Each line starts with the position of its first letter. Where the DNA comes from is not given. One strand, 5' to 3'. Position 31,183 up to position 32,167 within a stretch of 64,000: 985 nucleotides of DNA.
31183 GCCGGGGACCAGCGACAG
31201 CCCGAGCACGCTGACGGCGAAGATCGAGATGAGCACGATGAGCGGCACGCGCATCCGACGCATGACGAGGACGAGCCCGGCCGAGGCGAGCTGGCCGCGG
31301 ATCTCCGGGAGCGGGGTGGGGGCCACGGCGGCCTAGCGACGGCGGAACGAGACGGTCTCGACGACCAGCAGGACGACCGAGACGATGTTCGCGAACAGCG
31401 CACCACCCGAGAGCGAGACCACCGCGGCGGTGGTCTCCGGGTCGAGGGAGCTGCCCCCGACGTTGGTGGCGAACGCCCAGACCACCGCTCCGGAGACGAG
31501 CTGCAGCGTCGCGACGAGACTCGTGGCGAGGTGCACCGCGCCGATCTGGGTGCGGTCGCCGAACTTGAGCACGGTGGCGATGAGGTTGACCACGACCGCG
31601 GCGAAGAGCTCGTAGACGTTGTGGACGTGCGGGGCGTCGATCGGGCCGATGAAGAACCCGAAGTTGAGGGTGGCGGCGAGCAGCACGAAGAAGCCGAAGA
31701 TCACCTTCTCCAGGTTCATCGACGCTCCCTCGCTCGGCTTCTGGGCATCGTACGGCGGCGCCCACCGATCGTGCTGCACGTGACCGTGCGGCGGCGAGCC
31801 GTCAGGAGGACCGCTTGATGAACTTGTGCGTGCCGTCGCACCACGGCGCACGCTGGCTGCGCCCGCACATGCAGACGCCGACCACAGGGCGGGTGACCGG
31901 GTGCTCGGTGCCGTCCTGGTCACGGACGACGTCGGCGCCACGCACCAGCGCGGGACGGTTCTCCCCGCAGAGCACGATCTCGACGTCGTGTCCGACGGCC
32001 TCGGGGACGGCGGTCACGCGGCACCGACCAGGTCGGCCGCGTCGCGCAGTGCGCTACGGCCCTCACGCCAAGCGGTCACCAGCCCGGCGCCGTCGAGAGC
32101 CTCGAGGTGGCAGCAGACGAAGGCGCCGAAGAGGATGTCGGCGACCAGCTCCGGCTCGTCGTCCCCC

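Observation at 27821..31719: Translationally coupled operon: small membrane protein, RCK-gated K+ channel, and a DUF429(RNase H-like)-RelA/SpoT alarmone-synthetase fusion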

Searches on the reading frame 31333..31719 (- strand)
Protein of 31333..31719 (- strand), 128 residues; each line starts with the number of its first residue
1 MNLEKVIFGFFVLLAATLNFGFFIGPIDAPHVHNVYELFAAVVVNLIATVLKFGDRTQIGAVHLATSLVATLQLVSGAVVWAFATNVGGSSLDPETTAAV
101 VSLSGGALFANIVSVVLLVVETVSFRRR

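Call 3: search_protein_families(library=pfam, proteins=[window:31333-31719:-], max_evalue=0.01)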
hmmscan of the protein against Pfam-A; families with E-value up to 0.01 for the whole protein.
window:31333-31719:- (128 aa): 1 family
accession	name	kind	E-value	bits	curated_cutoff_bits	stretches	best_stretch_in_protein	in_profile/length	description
PF19931.4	DUF6394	-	2.4e-36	124.4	30.8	1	33-122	2-89/89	Family of unknown function (DUF6394)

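Call 13: find_homologous_proteins(query=window:31333-31719:-)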
Query window:31333-31719:- (128 aa): 8000 proteins with E <= 0.001 among 8000 candidates; the best 120 are listed.
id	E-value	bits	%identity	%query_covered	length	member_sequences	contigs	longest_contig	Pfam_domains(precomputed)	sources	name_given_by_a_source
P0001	1.2e-67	243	94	100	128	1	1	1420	PF19931.5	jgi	jgi:hypothetical protein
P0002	1.7e-65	236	92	100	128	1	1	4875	PF19931.5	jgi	jgi:Family of unknown function (DUF6394)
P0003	3.2e-65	235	91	100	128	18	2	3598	PF19931.5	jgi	jgi:hypothetical protein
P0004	4.3e-65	235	92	100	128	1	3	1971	PF19931.5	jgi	jgi:hypothetical protein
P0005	9.2e-65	234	91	100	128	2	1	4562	PF19931.5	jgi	jgi:hypothetical protein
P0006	5.8e-64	231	91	100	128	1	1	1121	PF19931.5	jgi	jgi:hypothetical protein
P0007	1.3e-63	230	91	100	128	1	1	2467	PF19931.5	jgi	jgi:hypothetical protein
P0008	1.4e-63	230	91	100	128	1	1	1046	PF19931.5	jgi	jgi:hypothetical protein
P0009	2.1e-63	229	91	100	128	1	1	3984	PF19931.5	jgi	jgi:hypothetical protein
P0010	2.9e-63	229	91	100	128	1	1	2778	PF19931.5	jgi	jgi:hypothetical protein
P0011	1.2e-62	227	91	100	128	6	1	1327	PF19931.5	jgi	jgi:hypothetical protein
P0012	2.8e-62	226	89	100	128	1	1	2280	PF19931.5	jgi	jgi:hypothetical protein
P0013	9.6e-62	224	88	100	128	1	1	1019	PF19931.5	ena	-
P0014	7.9e-61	221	87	100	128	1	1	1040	PF19931.5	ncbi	-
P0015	9.9e-61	221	89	100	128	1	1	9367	PF19931.5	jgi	jgi:hypothetical protein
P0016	1.1e-60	221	89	100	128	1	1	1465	PF19931.5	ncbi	-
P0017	2.9e-60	219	87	98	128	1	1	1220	PF19931.5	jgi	-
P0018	5.9e-60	218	87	100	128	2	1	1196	PF19931.5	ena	-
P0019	1.2e-59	217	87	99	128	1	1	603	PF19931.5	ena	-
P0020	2.3e-59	216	84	100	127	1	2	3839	PF19931.5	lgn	-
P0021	3.2e-59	216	85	100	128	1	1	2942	PF19931.5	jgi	jgi:small-conductance mechanosensitive channel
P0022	2.0e-58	213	84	100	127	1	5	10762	PF19931.5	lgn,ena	-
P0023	2.0e-58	213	84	100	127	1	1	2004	PF19931.5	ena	-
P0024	2.5e-58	213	84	100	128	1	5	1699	PF19931.5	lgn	-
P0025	4.8e-58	212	83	100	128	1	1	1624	PF19931.5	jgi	jgi:hypothetical protein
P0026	5.1e-58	212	83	100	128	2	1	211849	PF19931.5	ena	-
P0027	5.9e-58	212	82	100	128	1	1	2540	PF19931.5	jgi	jgi:putative Ca2+/H+ antiporter (TMEM165/GDT1 family)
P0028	6.1e-58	212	83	100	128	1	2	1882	PF19931.5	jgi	jgi:hypothetical protein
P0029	8.1e-58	211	81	100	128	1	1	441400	PF19931.5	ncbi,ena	-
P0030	8.3e-58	211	84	100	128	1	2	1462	PF19931.5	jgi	-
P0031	8.7e-58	211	84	100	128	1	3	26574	PF19931.5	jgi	jgi:hypothetical protein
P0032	9.3e-58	211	87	100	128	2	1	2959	PF19931.5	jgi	jgi:Family of unknown function (DUF6394)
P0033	1.2e-57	211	84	100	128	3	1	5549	PF19931.5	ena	-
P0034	1.2e-57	211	84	100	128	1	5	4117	PF19931.5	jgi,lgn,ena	jgi:hypothetical protein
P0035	1.3e-57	211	80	100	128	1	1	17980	PF19931.5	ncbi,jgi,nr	ncbi:MAG TPA: DUF6394 family protein [Nocardioidaceae bacterium]|jgi:hypothetical protein|nr:DUF6394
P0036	1.5e-57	211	81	100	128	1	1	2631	PF19931.5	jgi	jgi:hypothetical protein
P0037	1.7e-57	210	80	100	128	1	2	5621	PF19931.5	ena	-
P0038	1.8e-57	210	84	100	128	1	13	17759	PF19931.5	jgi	jgi:hypothetical protein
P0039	1.8e-57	210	86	100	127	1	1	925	PF19931.5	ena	-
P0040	1.9e-57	210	80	100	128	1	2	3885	PF19931.5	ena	-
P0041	2.1e-57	210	84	100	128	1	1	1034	PF19931.5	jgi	-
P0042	2.4e-57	210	84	100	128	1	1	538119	PF19931.5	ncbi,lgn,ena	-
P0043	2.5e-57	210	82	100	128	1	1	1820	PF19931.5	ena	-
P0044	2.9e-57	210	82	100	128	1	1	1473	PF19931.5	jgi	jgi:Family of unknown function (DUF6394)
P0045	3.6e-57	209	84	100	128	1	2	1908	PF19931.5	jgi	jgi:hypothetical protein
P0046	4.3e-57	209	83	100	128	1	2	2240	PF19931.5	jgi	jgi:hypothetical protein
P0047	4.3e-57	209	83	100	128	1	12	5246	PF19931.5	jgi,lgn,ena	jgi:hypothetical protein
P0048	4.5e-57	209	84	100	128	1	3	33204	PF19931.5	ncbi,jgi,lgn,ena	-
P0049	4.8e-57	209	82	100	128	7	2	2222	PF19931.5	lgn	-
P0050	5.6e-57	209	82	100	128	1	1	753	PF19931.5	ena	-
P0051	6.3e-57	209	79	100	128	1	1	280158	PF19931.5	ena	-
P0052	6.3e-57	209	83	100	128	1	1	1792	PF19931.5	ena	-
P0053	6.4e-57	209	83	100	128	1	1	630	PF19931.5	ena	-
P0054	6.6e-57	209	83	100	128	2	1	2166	PF19931.5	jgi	jgi:hypothetical protein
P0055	6.8e-57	208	81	100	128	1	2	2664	PF19931.5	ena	-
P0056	7.6e-57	208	82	100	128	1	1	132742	PF19931.5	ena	-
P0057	7.9e-57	208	77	100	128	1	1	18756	PF19931.5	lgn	-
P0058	8.9e-57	208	83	100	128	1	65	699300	PF19931.5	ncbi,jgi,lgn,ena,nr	ncbi:MAG: hypothetical protein IPO80_06635 [Propionibacteriaceae bacterium]|nr:hypothetical protein 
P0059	9.7e-57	208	84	100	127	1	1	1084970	PF19931.5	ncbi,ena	-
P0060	1.0e-56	208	81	100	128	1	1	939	PF19931.5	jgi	jgi:hypothetical protein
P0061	1.0e-56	208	80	100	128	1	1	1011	PF19931.5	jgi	jgi:hypothetical protein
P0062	1.1e-56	208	80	100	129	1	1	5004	PF19931.5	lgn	-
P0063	1.2e-56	208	84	100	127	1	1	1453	PF19931.5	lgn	-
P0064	1.2e-56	208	81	100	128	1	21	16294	PF19931.5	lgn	-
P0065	1.3e-56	208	80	100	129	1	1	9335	PF19931.5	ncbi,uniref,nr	ncbi:MAG TPA: DUF6394 family protein [Nocardioides sp.]|uniref:DUF6394 family protein n=1 Tax=Nocard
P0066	1.3e-56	208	82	100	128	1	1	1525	PF19931.5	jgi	jgi:uncharacterized protein DUF6394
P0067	1.3e-56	208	81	100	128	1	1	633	PF19931.5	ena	-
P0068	1.4e-56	208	81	100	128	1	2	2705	PF19931.5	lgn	-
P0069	1.4e-56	207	82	100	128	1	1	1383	PF19931.5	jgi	jgi:hypothetical protein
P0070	1.6e-56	207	83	100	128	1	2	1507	PF19931.5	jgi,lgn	jgi:hypothetical protein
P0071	1.7e-56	207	84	100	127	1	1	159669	PF19931.5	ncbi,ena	-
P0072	1.8e-56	207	83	100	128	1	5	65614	PF19931.5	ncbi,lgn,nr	ncbi:MAG TPA: DUF6394 family protein [Nocardioidaceae bacterium]|nr:DUF6394 family protein [Nocardio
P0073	1.9e-56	207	82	100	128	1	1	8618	PF19931.5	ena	-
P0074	1.9e-56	207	83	100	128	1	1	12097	PF19931.5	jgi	jgi:hypothetical protein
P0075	1.9e-56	207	80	100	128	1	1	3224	PF19931.5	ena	-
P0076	2.1e-56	207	80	100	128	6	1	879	PF19931.5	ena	-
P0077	2.2e-56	207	82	100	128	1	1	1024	PF19931.5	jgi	jgi:hypothetical protein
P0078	2.2e-56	207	80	100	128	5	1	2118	PF19931.5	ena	-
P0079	2.2e-56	207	82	100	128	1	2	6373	PF19931.5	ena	-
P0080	2.5e-56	207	-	-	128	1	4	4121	PF19931.5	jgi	jgi:hypothetical protein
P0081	2.6e-56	207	77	100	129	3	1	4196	PF19931.5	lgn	-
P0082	2.6e-56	207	79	100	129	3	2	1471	PF19931.5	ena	-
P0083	2.7e-56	207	84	100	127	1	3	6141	PF19931.5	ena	-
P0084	2.7e-56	207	83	100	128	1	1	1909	PF19931.5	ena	-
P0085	2.8e-56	206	84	100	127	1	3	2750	PF19931.5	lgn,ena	-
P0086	3.0e-56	206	79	100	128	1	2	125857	PF19931.5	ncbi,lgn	-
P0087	3.1e-56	206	83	100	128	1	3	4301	PF19931.5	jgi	jgi:hypothetical protein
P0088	3.1e-56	206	84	100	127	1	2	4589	PF19931.5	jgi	jgi:hypothetical protein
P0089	3.2e-56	206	-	-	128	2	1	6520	PF19931.5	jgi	jgi:Family of unknown function (DUF6394)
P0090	3.3e-56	206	80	100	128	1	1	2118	PF19931.5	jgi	jgi:hypothetical protein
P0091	3.6e-56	206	80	100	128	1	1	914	PF19931.5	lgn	-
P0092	3.7e-56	206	81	100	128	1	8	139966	PF19931.5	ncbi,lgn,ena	-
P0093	3.8e-56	206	83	100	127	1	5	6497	PF19931.5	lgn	-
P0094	4.1e-56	206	82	100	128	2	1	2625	PF19931.5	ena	-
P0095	4.7e-56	206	81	100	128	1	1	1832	PF19931.5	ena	-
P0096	4.7e-56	206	81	100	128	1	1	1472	PF19931.5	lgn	-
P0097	4.8e-56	206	80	100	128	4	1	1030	PF19931.5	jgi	jgi:hypothetical protein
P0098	4.8e-56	206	82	100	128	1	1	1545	PF19931.5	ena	-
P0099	4.9e-56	206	82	100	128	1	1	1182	PF19931.5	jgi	jgi:hypothetical protein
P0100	4.9e-56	206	80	100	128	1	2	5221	PF19931.5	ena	-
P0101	4.9e-56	206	80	100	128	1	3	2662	PF19931.5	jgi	jgi:hypothetical protein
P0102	4.9e-56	206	79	100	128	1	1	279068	PF19931.5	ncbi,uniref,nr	ncbi:DUF6394 family protein [Vallicoccus soli]|uniref:Uncharacterized protein n=1 Tax=Vallicoccus so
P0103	5.0e-56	206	80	100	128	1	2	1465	PF19931.5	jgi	jgi:hypothetical protein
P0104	5.0e-56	206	81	100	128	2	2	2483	PF19931.5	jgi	jgi:hypothetical protein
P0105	5.1e-56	206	82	100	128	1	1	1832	PF19931.5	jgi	jgi:hypothetical protein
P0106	5.2e-56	206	80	100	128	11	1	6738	PF19931.5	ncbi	-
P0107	5.4e-56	206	79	100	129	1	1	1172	PF19931.5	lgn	-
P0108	5.4e-56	206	-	-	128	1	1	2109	PF19931.5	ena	-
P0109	5.4e-56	206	80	100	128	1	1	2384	PF19931.5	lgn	-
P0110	5.6e-56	206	79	100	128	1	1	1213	PF19931.5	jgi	-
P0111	5.9e-56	205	-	-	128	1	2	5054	PF19931.5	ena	-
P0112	6.0e-56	205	83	100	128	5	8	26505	PF19931.5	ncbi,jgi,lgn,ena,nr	ncbi:MAG TPA: DUF6394 family protein [Nocardioidaceae bacterium]|jgi:hypothetical protein|nr:DUF6394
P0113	6.4e-56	205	79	100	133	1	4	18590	PF19931.5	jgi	jgi:hypothetical protein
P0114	6.5e-56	205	80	100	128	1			PF19931.5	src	-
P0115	6.6e-56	205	80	100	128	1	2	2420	PF19931.5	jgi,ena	jgi:hypothetical protein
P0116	6.8e-56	205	80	100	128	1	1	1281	PF19931.5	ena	-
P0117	7.2e-56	205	80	100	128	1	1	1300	PF19931.5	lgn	-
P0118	7.7e-56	205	78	100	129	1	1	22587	PF19931.5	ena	-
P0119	7.9e-56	205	81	100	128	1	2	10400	PF19931.5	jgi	jgi:Family of unknown function (DUF6394)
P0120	8.0e-56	205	79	100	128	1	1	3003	PF19931.5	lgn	-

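Call 15: find_encoding_contigs(protein=P0102, flank=6000, max_places=2)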
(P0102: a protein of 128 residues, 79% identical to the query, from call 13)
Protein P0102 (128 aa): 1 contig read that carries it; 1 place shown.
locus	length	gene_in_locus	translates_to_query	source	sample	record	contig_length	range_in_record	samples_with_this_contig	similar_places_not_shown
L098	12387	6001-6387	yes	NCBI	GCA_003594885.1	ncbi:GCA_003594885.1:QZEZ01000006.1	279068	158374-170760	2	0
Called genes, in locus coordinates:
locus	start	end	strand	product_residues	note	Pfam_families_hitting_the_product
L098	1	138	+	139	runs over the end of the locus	PF00293:NUDIX, PF14815:NUDIX_4 (weak)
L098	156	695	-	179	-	PF01872:RibD_C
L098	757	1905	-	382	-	PF03009:GDPD, PF13653:GDPD_2 (weak)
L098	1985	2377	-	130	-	PF00376:MerR, PF13411:MerR_1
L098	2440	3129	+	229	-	PF00106:adh_short, PF01370:Epimerase (weak), PF13460:NAD_binding_10 (weak), PF13561:adh_short_C2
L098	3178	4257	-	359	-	PF01370:Epimerase, PF22917:PRISE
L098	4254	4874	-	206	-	PF11716:MDMPI_N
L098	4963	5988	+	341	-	PF13409:GST_N_2 (weak), PF13410:GST_C_2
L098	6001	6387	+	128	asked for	PF19931:DUF6394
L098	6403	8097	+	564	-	PF07885:Ion_trans_2 (weak), PF02254:TrkA_N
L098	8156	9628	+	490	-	PF00296:Bac_luciferase, PF01814:Hemerythrin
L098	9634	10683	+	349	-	PF06224:AlkZ-like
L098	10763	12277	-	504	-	PF01134:GIDA (weak), PF02737:3HCDH_N (faint), PF07992:Pyr_redox_2, PF12831:FAD_oxidored (weak), PF13450:NAD_binding_8 (faint), PF00070:Pyr_redox, PF02852:Pyr_redox_dim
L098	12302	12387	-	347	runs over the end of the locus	PF08240:ADH_N, PF00107:ADH_zinc_N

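Call 16: find_encoding_contigs(protein=P0058, flank=6000, max_places=2)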
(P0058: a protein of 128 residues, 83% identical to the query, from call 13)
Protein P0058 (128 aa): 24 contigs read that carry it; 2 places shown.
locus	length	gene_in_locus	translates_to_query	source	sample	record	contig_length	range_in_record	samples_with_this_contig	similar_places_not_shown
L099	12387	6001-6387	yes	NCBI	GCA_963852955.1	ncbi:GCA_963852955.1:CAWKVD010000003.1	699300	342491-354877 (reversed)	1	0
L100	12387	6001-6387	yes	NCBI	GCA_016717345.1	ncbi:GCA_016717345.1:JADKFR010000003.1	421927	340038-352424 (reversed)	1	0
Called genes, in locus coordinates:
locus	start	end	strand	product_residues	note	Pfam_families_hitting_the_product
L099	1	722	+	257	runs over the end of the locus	PF10502:Peptidase_S26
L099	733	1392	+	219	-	PF01351:RNase_HII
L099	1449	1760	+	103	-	PF10611:DUF2469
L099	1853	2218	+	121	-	PF02021:UPF0102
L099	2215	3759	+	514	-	PF13541:ChlI, PF01078:Mg_chelatase, PF07728:AAA_5 (weak), PF13335:Mg_chelatase_C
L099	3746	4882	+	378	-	PF02481:DNA_processg_A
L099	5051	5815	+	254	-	PF14257:DUF4349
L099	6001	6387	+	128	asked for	PF19931:DUF6394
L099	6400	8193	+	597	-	PF00520:Ion_trans (weak), PF07885:Ion_trans_2, PF02254:TrkA_N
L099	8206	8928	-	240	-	PF02146:SIR2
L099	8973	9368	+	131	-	PF10000:ACT_3, PF13840:ACT_7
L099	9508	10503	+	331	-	PF00149:Metallophos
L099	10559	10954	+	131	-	PF00903:Glyoxalase (weak), PF18029:Glyoxalase_6 (weak), PF22677:Ble-like_N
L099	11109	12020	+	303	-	PF13560:HTH_31, PF01381:HTH_3 (weak), PF17765:MLTR_LBD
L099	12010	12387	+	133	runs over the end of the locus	PF02311:AraC_binding (weak), PF07883:Cupin_2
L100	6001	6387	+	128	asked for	PF19931:DUF6394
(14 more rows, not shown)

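Call 22: search_protein_families(library=ncbifam, proteins=[window:31333-31719:-], max_evalue=0.001)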
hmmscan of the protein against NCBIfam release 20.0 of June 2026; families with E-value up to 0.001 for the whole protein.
window:31333-31719:- (128 aa): 0 families

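Call 34: search_protein_families(library=padloc, proteins=[window:31333-31719:-], max_evalue=0.01)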
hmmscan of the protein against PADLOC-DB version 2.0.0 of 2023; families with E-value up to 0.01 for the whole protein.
window:31333-31719:- (128 aa): 0 families

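Call 55: predict_structure(alignment_id=A2)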
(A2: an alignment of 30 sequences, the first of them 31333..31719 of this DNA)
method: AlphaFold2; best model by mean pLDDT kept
length: 128 residues; sequences in the alignment: 30
mean_pLDDT: 64.5   pTM: 0.47
mean pLDDT of the five models: 64.5, 62.5, 55.9, 52.7, 51.4
residues with pLDDT >= 90: 0; 70-90: 19; 50-70: 108; < 50: 1
segments of 3 or more residues with pLDDT < 50: none
pLDDT, mean of each block of 10 residues (from residue 1): 67 63 55 59 63 61 67 70 65 67 67 71 65
secondary structure, 60 per line:
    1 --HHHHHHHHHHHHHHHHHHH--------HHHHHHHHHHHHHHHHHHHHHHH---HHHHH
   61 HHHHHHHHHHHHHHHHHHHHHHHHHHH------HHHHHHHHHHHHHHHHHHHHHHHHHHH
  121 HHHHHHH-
elements in order: H3-21 H30-52 H56-87 H94-127

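Call 69: search_protein_representatives(alignment_id=A2)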
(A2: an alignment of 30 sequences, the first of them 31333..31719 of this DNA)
Query: 30 sequences, 128 profile positions. Proteins with E-value up to 0.001 (for the whole library): 492; up to 1e-10: 323; up to 1e-30: 67. The best 150 are listed.
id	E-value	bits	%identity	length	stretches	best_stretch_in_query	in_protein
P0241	1.7e-62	225.6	-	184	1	1-127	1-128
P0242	1.0e-55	203.7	-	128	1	1-128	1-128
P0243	1.3e-51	190.4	-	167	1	1-127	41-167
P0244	5.6e-51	188.3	-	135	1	1-127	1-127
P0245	3.5e-50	185.7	-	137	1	1-95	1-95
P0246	5.6e-50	185.1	-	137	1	24-128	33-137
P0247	1.4e-49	183.8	-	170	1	1-128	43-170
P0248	7.7e-49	181.4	-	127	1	1-124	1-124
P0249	1.1e-48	180.9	-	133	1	1-99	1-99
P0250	5.9e-48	178.5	-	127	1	1-127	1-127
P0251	8.2e-48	178.1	-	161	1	1-127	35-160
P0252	4.2e-47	175.8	-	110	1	1-93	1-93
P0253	9.4e-46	171.4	-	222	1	1-85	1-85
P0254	1.6e-45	170.7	-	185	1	1-88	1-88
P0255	1.3e-44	167.7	-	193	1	1-87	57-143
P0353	6.2e-25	104.1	-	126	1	4-127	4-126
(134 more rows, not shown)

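Call 71: find_homologous_proteins(query=P0353)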
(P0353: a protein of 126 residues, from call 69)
Query P0353 (126 aa): 9 proteins with E <= 0.001 among 34 candidates.
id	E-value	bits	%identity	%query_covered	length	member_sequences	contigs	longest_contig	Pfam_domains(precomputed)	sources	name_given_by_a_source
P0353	1.3e-70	253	100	100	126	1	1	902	PF19931.5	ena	-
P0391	1.7e-53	198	76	100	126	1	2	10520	PF19931.5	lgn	-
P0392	3.4e-53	197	75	100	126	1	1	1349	PF19931.5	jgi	jgi:hypothetical protein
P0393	1.1e-50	189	73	100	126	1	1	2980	PF19931.5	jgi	jgi:hypothetical protein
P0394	8.5e-50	186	73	100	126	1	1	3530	PF19931.5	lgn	-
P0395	1.3e-46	175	67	100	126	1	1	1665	PF19931.5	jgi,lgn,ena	-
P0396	4.2e-46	174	65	100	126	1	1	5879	PF19931.5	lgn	-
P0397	3.9e-25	106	47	100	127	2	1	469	PF19931.5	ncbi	-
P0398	4.2e-25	106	47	100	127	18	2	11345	PF19931.5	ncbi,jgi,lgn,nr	ncbi:MAG: DUF6394 family protein [Gammaproteobacteria bacterium]|jgi:hypothetical protein|nr:DUF6394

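Call 72: find_encoding_contigs(protein=P0391, flank=5000, max_places=2)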
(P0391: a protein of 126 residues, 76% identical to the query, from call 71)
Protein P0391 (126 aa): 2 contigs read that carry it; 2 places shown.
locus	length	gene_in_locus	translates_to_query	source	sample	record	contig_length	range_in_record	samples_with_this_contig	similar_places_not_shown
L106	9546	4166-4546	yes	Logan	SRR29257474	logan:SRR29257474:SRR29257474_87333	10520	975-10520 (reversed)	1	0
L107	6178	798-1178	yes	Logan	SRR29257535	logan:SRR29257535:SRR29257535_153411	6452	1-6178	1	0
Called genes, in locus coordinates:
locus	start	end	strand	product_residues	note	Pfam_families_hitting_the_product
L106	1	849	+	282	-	?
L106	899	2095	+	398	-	PF04055:Radical_SAM, PF13186:SPASM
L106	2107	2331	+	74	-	-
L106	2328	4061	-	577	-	PF00520:Ion_trans (weak), PF07885:Ion_trans_2, PF02254:TrkA_N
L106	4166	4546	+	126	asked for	PF19931:DUF6394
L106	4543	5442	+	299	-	PF00142:Fer4_NifH (faint), PF01656:CbiA, PF06564:CBP_BcsQ (weak), PF09140:MipZ, PF10609:ParA, PF13614:AAA_31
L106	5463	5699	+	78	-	PF03776:MinE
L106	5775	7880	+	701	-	PF01368:DHH (weak)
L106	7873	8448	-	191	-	-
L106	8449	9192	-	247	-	-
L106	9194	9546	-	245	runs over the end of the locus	-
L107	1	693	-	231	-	?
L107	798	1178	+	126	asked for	PF19931:DUF6394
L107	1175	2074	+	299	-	PF00142:Fer4_NifH (faint), PF01656:CbiA, PF06564:CBP_BcsQ (weak), PF09140:MipZ, PF10609:ParA, PF13614:AAA_31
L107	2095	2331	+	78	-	PF03776:MinE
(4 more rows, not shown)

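Call 73: find_encoding_contigs(protein=P0398, flank=5000, max_places=2)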
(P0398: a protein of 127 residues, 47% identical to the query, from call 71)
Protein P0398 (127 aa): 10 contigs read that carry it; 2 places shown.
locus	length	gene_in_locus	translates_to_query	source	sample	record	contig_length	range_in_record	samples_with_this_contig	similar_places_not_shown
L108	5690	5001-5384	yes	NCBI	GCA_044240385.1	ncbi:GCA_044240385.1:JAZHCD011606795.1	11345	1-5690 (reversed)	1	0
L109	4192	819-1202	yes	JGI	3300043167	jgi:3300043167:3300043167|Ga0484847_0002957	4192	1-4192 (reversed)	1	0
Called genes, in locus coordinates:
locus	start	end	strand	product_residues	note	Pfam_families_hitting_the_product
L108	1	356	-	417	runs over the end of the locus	PF01266:DAO, PF01946:Thi4 (weak), PF13450:NAD_binding_8 (faint)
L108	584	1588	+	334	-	PF01965:DJ-1_PfpI, PF00165:HTH_AraC (weak), PF12833:HTH_18, PF00165:HTH_AraC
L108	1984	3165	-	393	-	PF00144:Beta-lactamase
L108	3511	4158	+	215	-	PF01625:PMSR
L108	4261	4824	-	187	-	PF01966:HD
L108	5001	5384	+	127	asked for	PF19931:DUF6394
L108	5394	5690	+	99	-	?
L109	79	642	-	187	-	PF01966:HD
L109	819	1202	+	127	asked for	PF19931:DUF6394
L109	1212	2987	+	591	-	PF07885:Ion_trans_2 (weak), PF02254:TrkA_N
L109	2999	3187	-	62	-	-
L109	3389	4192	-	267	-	?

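Call 74: find_encoding_contigs(protein=P0396, flank=5000, max_places=1)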
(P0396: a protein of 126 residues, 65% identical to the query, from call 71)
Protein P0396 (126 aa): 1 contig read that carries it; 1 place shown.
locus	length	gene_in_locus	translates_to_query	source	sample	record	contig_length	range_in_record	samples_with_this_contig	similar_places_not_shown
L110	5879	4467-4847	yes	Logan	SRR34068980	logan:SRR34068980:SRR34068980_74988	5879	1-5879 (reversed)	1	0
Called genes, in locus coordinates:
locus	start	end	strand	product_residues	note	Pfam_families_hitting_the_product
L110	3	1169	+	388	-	?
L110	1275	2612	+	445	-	PF01637:ATPase_2 (weak), PF13481:AAA_25 (weak), PF03796:DnaB_C (faint), PF06745:ATPase, PF20720:nSTAND3 (faint), PF03266:NTPase_1 (faint), PF13541:ChlI (weak)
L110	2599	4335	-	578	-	PF00520:Ion_trans (weak), PF07885:Ion_trans_2 (weak), PF02254:TrkA_N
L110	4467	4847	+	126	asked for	PF19931:DUF6394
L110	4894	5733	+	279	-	PF00142:Fer4_NifH (faint), PF01656:CbiA, PF06564:CBP_BcsQ (weak), PF09140:MipZ, PF10609:ParA, PF13614:AAA_31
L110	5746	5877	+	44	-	?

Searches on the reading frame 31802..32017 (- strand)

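Call 37: search_protein_families(library=pfam, proteins=[window:31802-32017:-], max_evalue=0.1)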
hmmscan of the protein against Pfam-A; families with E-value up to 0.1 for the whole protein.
window:31802-32017:- (71 aa): 1 family
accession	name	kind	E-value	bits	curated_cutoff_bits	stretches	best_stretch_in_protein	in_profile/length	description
PF09360.15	zf-CDGSH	-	6.3e-12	46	29.5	1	20-65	1-48/48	Iron-binding zinc finger CDGSH type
